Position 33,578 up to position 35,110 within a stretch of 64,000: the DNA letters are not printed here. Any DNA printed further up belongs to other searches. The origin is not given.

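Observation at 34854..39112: About 145-nt duplication of the spoIVB 3' end plus terminator brackets a 4.1-kb AT-rich two-gene insertion (att-like architecture, no integrase)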

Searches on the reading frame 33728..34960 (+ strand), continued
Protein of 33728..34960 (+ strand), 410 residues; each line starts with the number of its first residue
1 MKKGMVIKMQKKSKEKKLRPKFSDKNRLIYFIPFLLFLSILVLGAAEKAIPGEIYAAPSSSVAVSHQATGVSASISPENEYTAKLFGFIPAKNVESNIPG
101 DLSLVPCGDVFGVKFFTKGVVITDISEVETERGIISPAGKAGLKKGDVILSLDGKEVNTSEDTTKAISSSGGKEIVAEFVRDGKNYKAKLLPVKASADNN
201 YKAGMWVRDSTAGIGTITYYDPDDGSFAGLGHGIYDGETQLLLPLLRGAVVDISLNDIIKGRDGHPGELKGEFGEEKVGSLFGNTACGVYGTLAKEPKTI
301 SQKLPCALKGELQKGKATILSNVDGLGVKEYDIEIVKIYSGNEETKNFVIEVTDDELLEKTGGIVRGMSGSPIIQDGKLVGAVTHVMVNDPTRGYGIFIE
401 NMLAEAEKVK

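Call 64: search_protein_families(library=pfam, proteins=[L041:7061-8974:-, L057:8827-9684:-, L057:6313-8373:+, L069:9336-9881:-, L069:7864-9258:-, L017:8835-9779:-, L017:7552-8838:-, L035:3013-3552:-, L035:1644-2876:-, L055:1039-1530:-])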
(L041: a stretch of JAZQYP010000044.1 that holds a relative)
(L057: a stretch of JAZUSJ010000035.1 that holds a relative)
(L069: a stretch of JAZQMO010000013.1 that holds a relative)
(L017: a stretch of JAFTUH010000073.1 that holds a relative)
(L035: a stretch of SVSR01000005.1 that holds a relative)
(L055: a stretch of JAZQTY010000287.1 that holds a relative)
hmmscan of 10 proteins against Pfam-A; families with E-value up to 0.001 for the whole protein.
L041:7061-8974:- (637 aa): 4 families
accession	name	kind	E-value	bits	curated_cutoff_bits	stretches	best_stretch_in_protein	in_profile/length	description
PF00664.28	ABC_membrane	-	1.8e-37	129.9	28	1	62-347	13-274/274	ABC transporter transmembrane region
PF00005.33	ABC_tran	-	4.3e-34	118.5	25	1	409-558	1-137/137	ABC transporter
PF02463.25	SMC_N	-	9.9e-05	22.3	40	0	447-598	108-209/220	RecF/RecN/SMC N terminal domain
PF13401.12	AAA_22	-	0.00086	20.1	27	0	422-587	8-124/130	AAA domain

L057:8827-9684:- (285 aa): 0 families

L057:6313-8373:+ (686 aa): 2 families
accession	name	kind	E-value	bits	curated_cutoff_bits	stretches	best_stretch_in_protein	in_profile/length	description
PF13306.12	LRR_5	-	6.5e-144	472.6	27.7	5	224-351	2-126/127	BspA type Leucine rich repeat region (6 copies)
PF13855.12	LRR_8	-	1.7e-11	44.1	27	0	541-582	12-54/61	Leucine rich repeat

L069:9336-9881:- (181 aa): 0 families

L069:7864-9258:- (464 aa): 6 families
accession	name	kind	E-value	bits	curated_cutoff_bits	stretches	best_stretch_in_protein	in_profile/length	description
PF13365.12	Trypsin_2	-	1.3e-35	123.7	27.6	1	185-321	1-144/144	Trypsin-like peptidase domain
PF00089.32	Trypsin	-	8.7e-19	68.6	20.6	1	176-343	18-216/220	Trypsin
PF13180.12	PDZ_2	-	1.4e-15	57.7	27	1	385-457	8-80/80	PDZ domain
PF17820.7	PDZ_6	-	5.1e-08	33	27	1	393-428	2-37/54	PDZ domain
PF00595.29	PDZ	-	8.6e-08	32.9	23.2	1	373-444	23-80/81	PDZ domain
PF10459.15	Peptidase_S46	-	9e-05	21.8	22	0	294-323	622-651/698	Peptidase S46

L017:8835-9779:- (314 aa): 2 families
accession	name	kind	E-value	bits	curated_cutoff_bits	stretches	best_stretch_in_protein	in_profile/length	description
PF02457.21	DAC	-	5.7e-43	145.7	27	1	131-248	2-118/119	DisA bacterial checkpoint controller nucleotide-binding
PF19293.4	CdaA_N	-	3.5e-16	59.6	23.8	1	21-94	6-80/81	CdaA N-terminal transmembrane domain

L017:7552-8838:- (428 aa): 1 family
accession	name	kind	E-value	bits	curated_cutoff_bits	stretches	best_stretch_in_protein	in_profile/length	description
PF07949.17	YbbR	-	7.3e-20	71.5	22.3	3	68-140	12-79/81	YbbR-like protein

L035:3013-3552:- (179 aa): 2 families
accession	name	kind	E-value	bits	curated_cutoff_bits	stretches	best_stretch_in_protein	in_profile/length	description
PF12822.12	ECF_trnsprt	-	3.7e-12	47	30.7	1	8-162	1-168/169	ECF transporter, substrate-specific component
PF07155.17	ECF-ribofla_trS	-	3.4e-08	34.1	26.7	1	5-163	2-167/172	ECF-type riboflavin transporter, S component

L035:1644-2876:- (410 aa): 2 families
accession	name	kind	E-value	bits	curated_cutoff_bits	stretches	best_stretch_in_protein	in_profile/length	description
PF08245.18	Mur_ligase_M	-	1.2e-10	42.1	24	1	38-260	1-199/200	Mur ligase middle domain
PF02875.26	Mur_ligase_C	-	2e-10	42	28.4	1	283-385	2-110/127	Mur ligase, glutamate ligase domain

L055:1039-1530:- (163 aa): 3 families
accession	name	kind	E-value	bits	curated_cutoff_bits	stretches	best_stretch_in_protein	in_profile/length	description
PF12802.13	MarR_2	-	2e-09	37.9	27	1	55-104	9-59/61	MarR family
PF13412.12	HTH_24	-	3.6e-07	30.1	21.9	1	56-95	8-47/48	Winged helix-turn-helix DNA-binding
PF01047.28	MarR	-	4.6e-06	26.9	24.6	1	56-105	8-57/59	MarR family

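Call 70: find_homologous_proteins(query=L171:6278-7903:+, max_evalue=1e-150)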
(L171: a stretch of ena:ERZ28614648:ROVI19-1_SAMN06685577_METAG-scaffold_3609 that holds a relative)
Query L171:6278-7903:+ (541 aa): 1207 proteins with E <= 1e-150 among 7209 candidates; the best 120 are listed.
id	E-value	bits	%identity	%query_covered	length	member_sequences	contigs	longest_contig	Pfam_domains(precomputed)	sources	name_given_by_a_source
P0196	0.0e+0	1253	99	100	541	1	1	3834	PF01204.25,PF22422.3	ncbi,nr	ncbi:MAG: trehalase family glycosidase [Acutalibacteraceae bacterium]|nr:trehalase family glycosidas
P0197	0.0e+0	1251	99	100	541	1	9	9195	PF01204.25,PF22422.3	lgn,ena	-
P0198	0.0e+0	1251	99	100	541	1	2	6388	PF01204.25,PF22422.3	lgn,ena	-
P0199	0.0e+0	1251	99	100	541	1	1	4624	PF01204.25,PF22422.3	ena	-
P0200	0.0e+0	1251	99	100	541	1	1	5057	PF01204.25,PF22422.3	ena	-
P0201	0.0e+0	1250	99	100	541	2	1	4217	PF01204.25,PF22422.3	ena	-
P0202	0.0e+0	1250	99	100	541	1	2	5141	PF01204.25,PF22422.3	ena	-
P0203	0.0e+0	1250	99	100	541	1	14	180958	PF01204.25,PF22422.3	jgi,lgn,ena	-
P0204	0.0e+0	1249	99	100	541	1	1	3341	PF01204.25,PF22422.3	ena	-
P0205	0.0e+0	1249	99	100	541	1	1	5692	PF01204.25,PF22422.3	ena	-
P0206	0.0e+0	1249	99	100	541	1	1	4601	PF01204.25,PF22422.3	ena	-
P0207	0.0e+0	1248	99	100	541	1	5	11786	PF01204.25,PF22422.3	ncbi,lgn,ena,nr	ncbi:MAG: trehalase family glycosidase [Clostridia bacterium]|nr:trehalase family glycosidase [Clost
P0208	0.0e+0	1248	99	100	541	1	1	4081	PF01204.25,PF22422.3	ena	-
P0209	0.0e+0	1248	99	100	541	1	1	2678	PF01204.25,PF22422.3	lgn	-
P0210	0.0e+0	1248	99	100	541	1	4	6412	PF01204.25,PF22422.3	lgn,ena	-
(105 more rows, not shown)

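Call 71: find_encoding_contigs(protein=P0203, flank=10000, max_places=5)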
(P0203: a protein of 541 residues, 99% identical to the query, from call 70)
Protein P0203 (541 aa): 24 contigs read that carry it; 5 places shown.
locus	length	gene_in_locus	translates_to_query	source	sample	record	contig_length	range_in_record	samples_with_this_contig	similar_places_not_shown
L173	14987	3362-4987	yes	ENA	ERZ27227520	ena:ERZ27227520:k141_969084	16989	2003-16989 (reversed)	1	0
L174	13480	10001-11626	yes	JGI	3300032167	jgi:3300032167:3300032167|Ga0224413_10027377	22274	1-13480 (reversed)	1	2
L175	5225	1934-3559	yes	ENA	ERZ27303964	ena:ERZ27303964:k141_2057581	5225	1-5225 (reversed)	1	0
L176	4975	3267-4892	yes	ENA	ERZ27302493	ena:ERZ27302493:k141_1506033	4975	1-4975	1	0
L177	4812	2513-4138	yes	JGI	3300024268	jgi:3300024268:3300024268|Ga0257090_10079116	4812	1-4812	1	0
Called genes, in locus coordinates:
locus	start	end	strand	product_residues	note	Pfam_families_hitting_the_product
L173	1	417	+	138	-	?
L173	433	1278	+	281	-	PF01116:F_bP_aldolase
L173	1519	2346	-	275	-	PF02311:AraC_binding, PF07883:Cupin_2 (weak), PF00165:HTH_AraC (faint), PF12833:HTH_18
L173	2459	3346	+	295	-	PF00892:EamA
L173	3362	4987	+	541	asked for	PF22422:MGH1-like_GH (weak), PF01204:Trehalase (weak)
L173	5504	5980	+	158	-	-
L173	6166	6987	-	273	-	PF02311:AraC_binding, PF00165:HTH_AraC (weak), PF12833:HTH_18, PF00165:HTH_AraC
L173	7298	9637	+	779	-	PF22666:Glyco_hydro_2_N2, PF02837:Glyco_hydro_2_N, PF00703:Glyco_hydro_2, PF02836:Glyco_hydro_2_C, PF16355:DUF4982, PF18565:Glyco_hydro2_C5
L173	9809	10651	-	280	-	PF10114:PocR, PF12833:HTH_18, PF00165:HTH_AraC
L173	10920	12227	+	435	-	PF13088:BNR_2 (faint), PF02012:BNR (faint)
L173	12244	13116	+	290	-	PF00892:EamA (weak)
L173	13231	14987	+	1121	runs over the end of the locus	PF06452:CBM9_1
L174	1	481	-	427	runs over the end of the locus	PF04734:Ceramidase_alk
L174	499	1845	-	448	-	PF00232:Glyco_hydro_1, PF00150:Cellulase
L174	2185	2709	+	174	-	PF02482:Ribosomal_S30AE, PF16321:Ribosom_S30AE_C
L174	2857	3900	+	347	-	PF13180:PDZ_2 (faint), PF17820:PDZ_6 (weak), PF05580:Peptidase_S55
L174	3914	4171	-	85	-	-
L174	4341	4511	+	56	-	-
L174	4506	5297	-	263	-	PF00165:HTH_AraC (weak), PF12833:HTH_18, PF00165:HTH_AraC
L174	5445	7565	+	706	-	PF02901:PFL-like, PF01228:Gly_radical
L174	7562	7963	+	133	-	PF13353:Fer4_12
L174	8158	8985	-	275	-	PF02311:AraC_binding, PF07883:Cupin_2 (weak), PF00165:HTH_AraC (faint), PF12833:HTH_18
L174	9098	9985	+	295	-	PF00892:EamA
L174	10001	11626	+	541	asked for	PF22422:MGH1-like_GH (weak), PF01204:Trehalase (weak)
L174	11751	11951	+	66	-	PF05580:Peptidase_S55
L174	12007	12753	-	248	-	PF08220:HTH_DeoR, PF00455:DeoRC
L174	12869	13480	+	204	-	?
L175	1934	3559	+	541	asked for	PF22422:MGH1-like_GH (weak), PF01204:Trehalase (weak)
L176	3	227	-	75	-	?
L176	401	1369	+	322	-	PF05580:Peptidase_S55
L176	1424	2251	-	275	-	PF02311:AraC_binding, PF07883:Cupin_2, PF00165:HTH_AraC (faint), PF12833:HTH_18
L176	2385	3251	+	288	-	PF00892:EamA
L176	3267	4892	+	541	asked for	PF22422:MGH1-like_GH (weak), PF01204:Trehalase (weak)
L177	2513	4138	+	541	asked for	PF22422:MGH1-like_GH (weak), PF01204:Trehalase (weak)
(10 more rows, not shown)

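Call 103: find_related_loci(query=A5, collection=viral_contigs, flank=10000)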
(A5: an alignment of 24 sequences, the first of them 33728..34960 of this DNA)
Query A5 (410 aa) in viral_contigs; peptide patterns used: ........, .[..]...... (x = any residue, [..] = any of these).
15 stretches matched a pattern, but none encodes a relative of the query by tblastn (E <= 1e-3).
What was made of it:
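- The attL side carrying a replacement tail was not captured (call 103).
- Tried and rejected: SpoIVB-profile scan of viral contigs for the attL side (call 103).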
